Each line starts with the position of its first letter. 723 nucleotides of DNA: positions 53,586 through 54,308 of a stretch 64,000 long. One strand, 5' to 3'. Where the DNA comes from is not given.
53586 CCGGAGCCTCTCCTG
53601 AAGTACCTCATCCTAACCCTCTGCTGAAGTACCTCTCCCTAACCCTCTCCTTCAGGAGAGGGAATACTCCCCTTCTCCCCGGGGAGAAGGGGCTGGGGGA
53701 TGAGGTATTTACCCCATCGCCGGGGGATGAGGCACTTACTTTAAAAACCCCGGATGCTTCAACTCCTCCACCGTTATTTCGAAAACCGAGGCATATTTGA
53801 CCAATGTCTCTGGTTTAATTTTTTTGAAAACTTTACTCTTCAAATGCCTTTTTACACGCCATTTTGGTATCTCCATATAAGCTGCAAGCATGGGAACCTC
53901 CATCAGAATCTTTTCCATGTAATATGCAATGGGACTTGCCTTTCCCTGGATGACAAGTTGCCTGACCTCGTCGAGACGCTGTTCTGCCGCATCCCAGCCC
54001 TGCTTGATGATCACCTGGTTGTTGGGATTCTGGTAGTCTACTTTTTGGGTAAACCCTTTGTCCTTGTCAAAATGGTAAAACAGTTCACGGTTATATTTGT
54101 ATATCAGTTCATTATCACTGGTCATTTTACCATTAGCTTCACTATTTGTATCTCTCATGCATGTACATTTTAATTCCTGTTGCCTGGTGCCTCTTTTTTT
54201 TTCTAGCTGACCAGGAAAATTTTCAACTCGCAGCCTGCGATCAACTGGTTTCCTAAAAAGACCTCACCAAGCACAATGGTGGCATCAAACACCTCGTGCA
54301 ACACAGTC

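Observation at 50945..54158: Tandem duplicated two-gene module (small HTH-like protein + BtrH-like Cys protein) wired to the ABC exporter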

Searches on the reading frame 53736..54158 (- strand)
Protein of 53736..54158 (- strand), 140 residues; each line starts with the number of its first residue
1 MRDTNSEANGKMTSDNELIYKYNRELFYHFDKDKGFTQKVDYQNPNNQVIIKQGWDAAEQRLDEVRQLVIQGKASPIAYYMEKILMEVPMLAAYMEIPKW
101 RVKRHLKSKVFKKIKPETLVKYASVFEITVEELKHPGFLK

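Call 3: search_protein_families(library=pfam, proteins=[window:53736-54158:-], max_evalue=0.01)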
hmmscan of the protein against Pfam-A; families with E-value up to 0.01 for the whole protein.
window:53736-54158:- (140 aa): 0 families

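Call 6: search_protein_families(library=ncbifam, proteins=[window:53736-54158:-], max_evalue=0.01)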
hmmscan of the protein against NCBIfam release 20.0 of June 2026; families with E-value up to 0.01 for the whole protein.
window:53736-54158:- (140 aa): 2 families
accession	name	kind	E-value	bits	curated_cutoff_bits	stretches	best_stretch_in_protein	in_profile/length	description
NF053545.1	flexirubin_DarG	equivalog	1.3e-32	112.6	170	1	14-134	8-129/129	flexirubin biosynthesis protein DarG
NF053536.1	DarG_fam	subfamily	5.9e-30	104.1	70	1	14-135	8-129/131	DarG family dialkylresorcinol biosynthesis protein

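Call 24: find_homologous_proteins(query=window:53736-54158:-, max_evalue=0.001)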
Query window:53736-54158:- (140 aa): 161 proteins with E <= 0.001 among 168 candidates; the best 120 are listed.
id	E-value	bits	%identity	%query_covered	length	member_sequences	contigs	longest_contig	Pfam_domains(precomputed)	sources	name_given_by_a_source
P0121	7.4e-88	309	100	100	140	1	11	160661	-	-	-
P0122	5.9e-71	255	80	100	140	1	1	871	-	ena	-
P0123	1.0e-70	254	80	100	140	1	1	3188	-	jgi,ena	-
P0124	1.2e-68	247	80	99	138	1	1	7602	-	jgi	jgi:hypothetical protein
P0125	1.4e-67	244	78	100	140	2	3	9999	-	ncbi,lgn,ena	ncbi:MAG: hypothetical protein WCK09_14500 [Bacteroidota bacterium]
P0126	1.1e-66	241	79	100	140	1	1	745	-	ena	-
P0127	2.2e-66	240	78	100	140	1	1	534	-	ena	-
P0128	2.5e-66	240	78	100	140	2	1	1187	-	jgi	jgi:hypothetical protein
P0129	6.4e-66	238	76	99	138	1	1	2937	-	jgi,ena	jgi:hypothetical protein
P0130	6.9e-66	238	85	88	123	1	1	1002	-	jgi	jgi:hypothetical protein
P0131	9.2e-66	238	77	100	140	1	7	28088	-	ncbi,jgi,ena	jgi:hypothetical protein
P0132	1.3e-65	237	79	100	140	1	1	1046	-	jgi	jgi:NDP-sugar pyrophosphorylase family protein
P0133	1.5e-65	237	74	100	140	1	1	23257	-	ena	-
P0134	1.6e-65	237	76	100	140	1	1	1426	-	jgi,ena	-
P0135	1.7e-65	237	75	99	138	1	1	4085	-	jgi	jgi:hypothetical protein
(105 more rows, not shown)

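Call 26: find_homologous_proteins(query=A2, max_evalue=0.001)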
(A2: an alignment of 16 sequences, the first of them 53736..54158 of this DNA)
Query A2 (16 sequences) (140 aa, profile of the alignment): 1662 proteins with E <= 0.001 among 2807 candidates; the best 120 are listed.
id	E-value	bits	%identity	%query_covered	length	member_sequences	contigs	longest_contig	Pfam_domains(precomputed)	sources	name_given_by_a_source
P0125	1.9e-70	253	78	100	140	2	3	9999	-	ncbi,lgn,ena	ncbi:MAG: hypothetical protein WCK09_14500 [Bacteroidota bacterium]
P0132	3.4e-70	252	79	100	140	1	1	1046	-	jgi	jgi:NDP-sugar pyrophosphorylase family protein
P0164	4.6e-70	252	73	99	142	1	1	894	-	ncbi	-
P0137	5.6e-70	252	78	100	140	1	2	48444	-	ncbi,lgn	ncbi:MAG: hypothetical protein WCK84_05540 [Bacteroidota bacterium]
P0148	6.7e-70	251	74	100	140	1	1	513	-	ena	-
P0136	8.5e-70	251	76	99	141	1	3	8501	-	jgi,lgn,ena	-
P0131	1.1e-69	251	77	100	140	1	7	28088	-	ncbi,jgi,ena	jgi:hypothetical protein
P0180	1.4e-69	250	72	100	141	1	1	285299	-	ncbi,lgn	ncbi:MAG: hypothetical protein ACOYNC_02060 [Bacteroidales bacterium]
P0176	1.5e-69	250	74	100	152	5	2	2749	-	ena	-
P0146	1.5e-69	250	76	100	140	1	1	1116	-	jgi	jgi:hypothetical protein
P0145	1.6e-69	250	77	99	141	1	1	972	-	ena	-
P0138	1.7e-69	250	74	100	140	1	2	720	-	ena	-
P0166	2.0e-69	250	76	99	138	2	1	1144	-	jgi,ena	-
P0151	2.8e-69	249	76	99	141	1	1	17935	-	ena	-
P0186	3.1e-69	249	71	100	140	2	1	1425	-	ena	-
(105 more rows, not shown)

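Call 31: search_solved_structures(query=A3, max_evalue=10, show_alignments=3)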
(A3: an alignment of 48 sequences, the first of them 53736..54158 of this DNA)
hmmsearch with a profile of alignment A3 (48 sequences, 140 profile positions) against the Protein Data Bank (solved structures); distinct sequences matched with E-value up to 10: 5.
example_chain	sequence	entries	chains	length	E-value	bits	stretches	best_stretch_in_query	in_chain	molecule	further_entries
1qft_A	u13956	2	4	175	0.13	15.4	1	6-51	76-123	PROTEIN (FEMALE-SPECIFIC HISTAMINE BINDING PROTEIN 2)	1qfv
3gaq_A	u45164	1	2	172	0.14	15.3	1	6-51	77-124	Female-specific histamine-binding protein 2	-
3g7x_A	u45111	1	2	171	0.14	15.2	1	6-51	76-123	Female-specific histamine-binding protein 2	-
7ane_ad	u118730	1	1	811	0.95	12.5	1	54-134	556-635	mS51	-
1j6y_A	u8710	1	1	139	1.5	11.9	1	32-74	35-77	peptidyl-prolyl cis-trans isomerase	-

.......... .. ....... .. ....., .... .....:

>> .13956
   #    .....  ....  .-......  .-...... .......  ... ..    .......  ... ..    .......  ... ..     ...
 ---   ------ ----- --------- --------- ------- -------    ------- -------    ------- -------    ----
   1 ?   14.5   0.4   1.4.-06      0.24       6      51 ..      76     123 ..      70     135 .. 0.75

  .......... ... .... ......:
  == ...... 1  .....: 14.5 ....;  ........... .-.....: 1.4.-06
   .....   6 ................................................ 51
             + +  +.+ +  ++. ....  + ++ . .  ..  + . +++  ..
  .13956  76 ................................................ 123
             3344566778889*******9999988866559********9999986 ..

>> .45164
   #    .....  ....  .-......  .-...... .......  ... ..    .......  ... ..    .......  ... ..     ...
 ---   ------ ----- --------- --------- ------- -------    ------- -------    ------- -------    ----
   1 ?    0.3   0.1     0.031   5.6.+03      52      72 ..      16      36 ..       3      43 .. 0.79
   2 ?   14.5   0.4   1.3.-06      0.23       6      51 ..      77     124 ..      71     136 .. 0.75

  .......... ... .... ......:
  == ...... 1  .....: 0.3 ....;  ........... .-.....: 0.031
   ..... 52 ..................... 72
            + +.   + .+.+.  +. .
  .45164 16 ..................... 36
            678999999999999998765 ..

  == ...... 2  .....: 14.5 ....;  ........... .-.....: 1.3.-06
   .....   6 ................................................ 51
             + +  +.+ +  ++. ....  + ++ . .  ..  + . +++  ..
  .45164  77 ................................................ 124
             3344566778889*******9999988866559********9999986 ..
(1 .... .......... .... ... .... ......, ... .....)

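Call 37: predict_structure(alignment_id=A3)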
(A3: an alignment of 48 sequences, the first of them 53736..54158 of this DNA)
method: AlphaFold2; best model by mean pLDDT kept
length: 140 residues; sequences in the alignment: 48
mean_pLDDT: 80.5   pTM: 0.65
mean pLDDT of the five models: 80.5, 80.5, 78.4, 77.4, 76.3
residues with pLDDT >= 90: 76; 70-90: 27; 50-70: 20; < 50: 17
segments of 3 or more residues with pLDDT < 50: 1-17
pLDDT, mean of each block of 10 residues (from residue 1): 33 44 67 77 65 82 96 96 94 96 96 95 96 89
secondary structure, 60 per line:
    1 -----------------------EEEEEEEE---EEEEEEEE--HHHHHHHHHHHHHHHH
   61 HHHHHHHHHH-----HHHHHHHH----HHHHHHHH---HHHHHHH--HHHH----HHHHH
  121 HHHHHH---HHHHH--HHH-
elements in order: E24-31 E35-42 H45-70 H76-83 H88-95 H99-105 H108-111 H116-126 H130-134

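Call 42: fold_search(model_id=the predicted structure, library=pdb)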
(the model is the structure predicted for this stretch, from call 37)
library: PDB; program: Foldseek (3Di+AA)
matches with E <= 10: 238; with E <= 0.001: 0
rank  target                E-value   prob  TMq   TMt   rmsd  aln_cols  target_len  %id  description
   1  3kxa_A                5.4e-02  0.98  0.44  0.47  16.7       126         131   13  Crystal Structure of NGO0477 from Neisseria gonorrhoeae (released 2010-01-19)
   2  2r63_MODEL_1_A        7.7e-02  1.00  0.33  0.66   2.6        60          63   17  STRUCTURAL ROLE OF A BURIED SALT BRIDGE IN THE 434 REPRESSOR DNA-BINDING DOMAIN, NMR, 20 STRUCTURES (released 1997-06-16)
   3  6jq1_B                8.2e-02  1.00  0.37  0.39   2.0        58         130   17  Crystal Structure of DdrO from Deinococcus geothermalis (released 2019-08-28)
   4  3zkc_B                8.2e-02  1.00  0.36  0.75   1.8        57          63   18  Crystal structure of the master regulator for biofilm formation SinR in complex with DNA. (released 2013-03-06)
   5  2xiu_B                8.2e-02  1.00  0.33  0.66   2.6        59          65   19  High resolution structure of MTSL-tagged CylR2. (released 2011-02-09)
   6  3zkc_A                8.7e-02  1.00  0.37  0.78   1.9        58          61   17  Crystal structure of the master regulator for biofilm formation SinR in complex with DNA. (released 2013-03-06)
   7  3kxa_B                8.7e-02  0.96  0.46  0.49  16.9       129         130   17  Crystal Structure of NGO0477 from Neisseria gonorrhoeae (released 2010-01-19)
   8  3qq6_B                9.8e-02  1.00  0.39  0.74   3.1        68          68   16  The N-terminal DNA binding domain of SinR from Bacillus subtilis (released 2011-06-15)
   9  1b0n_A                1.0e-01  1.00  0.38  0.50   2.0        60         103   17  SINR PROTEIN/SINI PROTEIN COMPLEX (released 1999-01-13)
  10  6rnz_A                1.1e-01  1.00  0.39  0.78   2.3        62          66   16  Crystal structure of the N-terminal HTH DNA-binding domain of the essential repressor DdrO from radiation-resistant De (released 2019-10-09)
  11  3qq6_A                1.1e-01  0.99  0.35  0.66   3.4        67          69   16  The N-terminal DNA binding domain of SinR from Bacillus subtilis (released 2011-06-15)
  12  1y7y_B                1.2e-01  1.00  0.39  0.77   3.6        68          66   16  High-resolution crystal structure of the restriction-modification controller protein C.AhdI from Aeromonas hydrophila (released 2005-02-22)
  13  5tn0_MODEL_1_A        1.3e-01  0.98  0.34  0.62   3.0        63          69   17  Solution Structure of the N-terminal DNA-binding domain of the master biofilm-regulator SinR from Bacillus sub (released 2017-10-25)
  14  1zz6_A                1.5e-01  1.00  0.39  0.31   1.9        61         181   16  Crystal Structure of Apo-HppE (released 2005-07-26)
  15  8ezt_B                1.5e-01  0.99  0.32  0.59   2.1        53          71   23  Crystal structure of HipB(Lp) from Legionella pneumophila (released 2023-09-27)
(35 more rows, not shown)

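Call 57: search_solved_structures(query=window:53736-54158:-, max_evalue=10)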
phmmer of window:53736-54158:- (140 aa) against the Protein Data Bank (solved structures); distinct sequences matched with E-value up to 10: 6.
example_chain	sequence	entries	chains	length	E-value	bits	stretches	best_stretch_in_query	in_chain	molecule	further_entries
1j6y_A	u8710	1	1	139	0.33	14.2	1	31-75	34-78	peptidyl-prolyl cis-trans isomerase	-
7suk_NB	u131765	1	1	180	0.6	13.4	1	23-74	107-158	Something about silencing protein 10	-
3g7x_A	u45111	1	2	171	1.1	12.5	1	8-60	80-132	Female-specific histamine-binding protein 2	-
3gaq_A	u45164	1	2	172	1.1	12.5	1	8-60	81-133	Female-specific histamine-binding protein 2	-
1qft_A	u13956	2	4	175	1.2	12.4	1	8-60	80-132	PROTEIN (FEMALE-SPECIFIC HISTAMINE BINDING PROTEIN 2)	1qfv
9k89_A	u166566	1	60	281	2.1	11.7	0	52-84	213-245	Cage-i53-Zn1-HEHE-6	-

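Call 78: search_protein_families(library=pfam, proteins=[window:53736-54158:-], max_evalue=10)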
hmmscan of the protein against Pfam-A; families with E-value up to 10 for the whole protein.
window:53736-54158:- (140 aa): 1 family
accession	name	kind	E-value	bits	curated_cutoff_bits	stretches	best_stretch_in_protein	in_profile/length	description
PF00969.24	MHC_II_beta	-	0.17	12.6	20.9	1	19-41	17-39/75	Class II histocompatibility antigen, beta domain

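Call 81: search_protein_representatives(alignment_id=A3)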
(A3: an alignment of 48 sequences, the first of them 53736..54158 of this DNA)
Query: 48 sequences, 140 profile positions. Proteins with E-value up to 0.001 (for the whole library): 439; up to 1e-10: 251; up to 1e-30: 12. The best 150 are listed.
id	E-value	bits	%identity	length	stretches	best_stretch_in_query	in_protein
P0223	1.2e-64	232.7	-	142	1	1-139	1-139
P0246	7.1e-53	194.5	-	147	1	1-138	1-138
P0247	1.9e-48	180.1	-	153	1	1-139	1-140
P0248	4.2e-41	156.3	-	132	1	9-137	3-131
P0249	8.9e-40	152.0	-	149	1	3-137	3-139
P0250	1.3e-39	151.5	-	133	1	23-137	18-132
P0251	5.6e-39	149.4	-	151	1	8-138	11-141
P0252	8.8e-39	148.8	-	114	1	3-97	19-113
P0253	2.1e-37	144.3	-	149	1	11-136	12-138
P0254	1.3e-31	125.6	-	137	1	23-136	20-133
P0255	1.5e-31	125.4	-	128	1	16-137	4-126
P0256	4.5e-31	123.8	-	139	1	24-134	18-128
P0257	7.4e-30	119.9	-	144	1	8-139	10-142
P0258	1.1e-29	119.3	-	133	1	11-135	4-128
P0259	4.8e-29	117.2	-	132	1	14-135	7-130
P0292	2.1e-22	95.8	-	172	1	14-133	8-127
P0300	7.6e-22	93.9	-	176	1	58-138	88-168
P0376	1.4e-16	76.8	-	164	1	10-135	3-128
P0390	8.2e-16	74.4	-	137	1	9-135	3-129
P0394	1.8e-15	73.3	-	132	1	48-134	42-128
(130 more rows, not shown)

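Call 82: find_encoding_contigs(protein=P0394, flank=5000, max_places=2)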
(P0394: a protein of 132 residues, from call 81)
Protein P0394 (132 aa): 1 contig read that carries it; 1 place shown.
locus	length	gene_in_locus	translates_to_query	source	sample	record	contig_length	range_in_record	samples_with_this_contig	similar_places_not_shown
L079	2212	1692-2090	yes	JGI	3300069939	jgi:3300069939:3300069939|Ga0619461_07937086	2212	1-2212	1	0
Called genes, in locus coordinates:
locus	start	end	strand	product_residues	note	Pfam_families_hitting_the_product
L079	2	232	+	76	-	?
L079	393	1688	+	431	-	PF02310:B12-binding, PF04055:Radical_SAM (faint)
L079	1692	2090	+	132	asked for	-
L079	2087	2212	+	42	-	?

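Call 83: find_encoding_contigs(protein=P0300, flank=5000, max_places=2)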
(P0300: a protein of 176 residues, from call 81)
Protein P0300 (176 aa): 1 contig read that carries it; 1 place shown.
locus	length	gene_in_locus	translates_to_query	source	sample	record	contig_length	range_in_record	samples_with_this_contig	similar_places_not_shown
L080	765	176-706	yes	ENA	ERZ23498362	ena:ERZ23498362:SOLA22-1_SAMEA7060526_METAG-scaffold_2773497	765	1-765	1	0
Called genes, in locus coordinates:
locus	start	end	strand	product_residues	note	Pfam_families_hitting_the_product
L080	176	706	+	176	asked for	PF11898:DUF3418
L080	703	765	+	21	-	?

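Call 85: find_encoding_contigs(protein=P0292, flank=5000, max_places=2)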
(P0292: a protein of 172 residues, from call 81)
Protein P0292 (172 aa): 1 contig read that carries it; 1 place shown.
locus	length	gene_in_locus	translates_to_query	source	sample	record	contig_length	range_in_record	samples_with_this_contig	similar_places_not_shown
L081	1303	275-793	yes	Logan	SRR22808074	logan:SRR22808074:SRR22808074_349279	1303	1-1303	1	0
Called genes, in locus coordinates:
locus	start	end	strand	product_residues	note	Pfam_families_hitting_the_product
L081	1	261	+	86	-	?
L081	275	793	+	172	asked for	-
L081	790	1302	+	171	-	?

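Call 86: find_encoding_contigs(protein=P0376, flank=5000, max_places=2)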
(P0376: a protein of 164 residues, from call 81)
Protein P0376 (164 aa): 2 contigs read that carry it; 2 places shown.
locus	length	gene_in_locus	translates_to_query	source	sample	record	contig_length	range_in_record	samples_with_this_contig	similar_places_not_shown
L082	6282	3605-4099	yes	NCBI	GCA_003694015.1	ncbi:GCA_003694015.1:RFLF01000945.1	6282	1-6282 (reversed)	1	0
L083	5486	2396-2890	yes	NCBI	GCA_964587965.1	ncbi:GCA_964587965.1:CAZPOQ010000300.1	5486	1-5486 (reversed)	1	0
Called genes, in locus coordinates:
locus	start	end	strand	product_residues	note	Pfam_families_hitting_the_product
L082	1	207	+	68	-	?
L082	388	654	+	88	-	PF00550:PP-binding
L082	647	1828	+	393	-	PF00109:ketoacyl-synt, PF02801:Ketoacyl-synt_C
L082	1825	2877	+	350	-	PF00109:ketoacyl-synt, PF13723:Ketoacyl-synt_2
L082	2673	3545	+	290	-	PF09411:PagL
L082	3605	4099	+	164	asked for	-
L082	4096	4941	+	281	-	PF00005:ABC_tran, PF13304:AAA_21 (weak)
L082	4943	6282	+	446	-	PF12698:ABC2_membrane_3, PF01061:ABC2_membrane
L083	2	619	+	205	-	?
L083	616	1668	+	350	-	PF00109:ketoacyl-synt, PF13723:Ketoacyl-synt_2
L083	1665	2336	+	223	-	PF09411:PagL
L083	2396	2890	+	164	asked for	-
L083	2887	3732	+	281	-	PF00005:ABC_tran, PF13304:AAA_21 (weak)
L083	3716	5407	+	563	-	-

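Call 87: find_encoding_contigs(protein=P0390, flank=5000, max_places=2)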
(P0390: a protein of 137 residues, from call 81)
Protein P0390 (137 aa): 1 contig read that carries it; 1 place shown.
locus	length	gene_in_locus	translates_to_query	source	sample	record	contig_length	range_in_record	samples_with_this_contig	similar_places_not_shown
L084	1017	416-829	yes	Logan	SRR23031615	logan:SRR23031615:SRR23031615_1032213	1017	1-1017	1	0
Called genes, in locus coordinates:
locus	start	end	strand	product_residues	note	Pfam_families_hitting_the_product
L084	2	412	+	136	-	?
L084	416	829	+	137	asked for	-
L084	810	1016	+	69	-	?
